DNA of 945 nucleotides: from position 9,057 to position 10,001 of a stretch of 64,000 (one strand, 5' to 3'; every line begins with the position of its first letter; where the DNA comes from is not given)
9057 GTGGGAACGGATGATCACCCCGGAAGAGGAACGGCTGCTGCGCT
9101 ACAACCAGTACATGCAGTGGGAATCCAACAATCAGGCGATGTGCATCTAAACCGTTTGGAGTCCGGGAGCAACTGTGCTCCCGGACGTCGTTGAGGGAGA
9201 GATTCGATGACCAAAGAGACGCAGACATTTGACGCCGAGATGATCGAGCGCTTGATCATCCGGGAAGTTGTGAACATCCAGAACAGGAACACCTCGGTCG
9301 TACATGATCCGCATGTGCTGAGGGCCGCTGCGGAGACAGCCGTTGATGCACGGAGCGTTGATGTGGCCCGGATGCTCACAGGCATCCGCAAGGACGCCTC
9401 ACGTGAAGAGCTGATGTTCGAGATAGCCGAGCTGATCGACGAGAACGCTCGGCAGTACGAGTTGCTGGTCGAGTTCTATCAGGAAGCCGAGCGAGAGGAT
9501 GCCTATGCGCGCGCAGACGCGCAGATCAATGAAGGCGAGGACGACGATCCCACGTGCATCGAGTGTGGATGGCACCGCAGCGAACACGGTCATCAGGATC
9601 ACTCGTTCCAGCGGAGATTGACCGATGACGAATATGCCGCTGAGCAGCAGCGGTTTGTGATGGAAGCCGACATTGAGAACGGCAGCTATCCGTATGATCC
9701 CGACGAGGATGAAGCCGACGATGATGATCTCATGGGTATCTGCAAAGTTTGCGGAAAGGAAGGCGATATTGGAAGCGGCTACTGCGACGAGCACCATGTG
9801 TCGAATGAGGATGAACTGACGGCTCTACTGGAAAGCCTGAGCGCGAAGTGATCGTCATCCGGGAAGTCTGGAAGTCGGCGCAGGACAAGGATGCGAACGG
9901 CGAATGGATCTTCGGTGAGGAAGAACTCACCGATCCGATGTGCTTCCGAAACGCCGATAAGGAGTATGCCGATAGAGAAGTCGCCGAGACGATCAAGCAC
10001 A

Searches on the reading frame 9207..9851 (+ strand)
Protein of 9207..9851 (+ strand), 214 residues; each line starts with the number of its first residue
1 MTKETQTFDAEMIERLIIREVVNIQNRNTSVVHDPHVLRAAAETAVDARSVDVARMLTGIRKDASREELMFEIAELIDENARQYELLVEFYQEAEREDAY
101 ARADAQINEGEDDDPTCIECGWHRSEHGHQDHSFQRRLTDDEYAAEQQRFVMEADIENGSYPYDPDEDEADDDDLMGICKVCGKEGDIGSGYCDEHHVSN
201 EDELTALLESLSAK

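Call 9: search_protein_families(library=pfam, proteins=[window:9207-9851:+], max_evalue=0.1)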
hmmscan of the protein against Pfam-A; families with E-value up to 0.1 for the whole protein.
window:9207-9851:+ (214 aa): 0 families

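Call 10: search_protein_families(library=phrogs, proteins=[window:9207-9851:+], max_evalue=0.1)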
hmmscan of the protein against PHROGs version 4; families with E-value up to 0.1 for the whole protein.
window:9207-9851:+ (214 aa): 1 family
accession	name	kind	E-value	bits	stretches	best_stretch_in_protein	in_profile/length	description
phrog_8048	-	DNA, RNA and nucleotide metabolism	0.028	14.6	1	65-187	125-226/273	HNH endonuclease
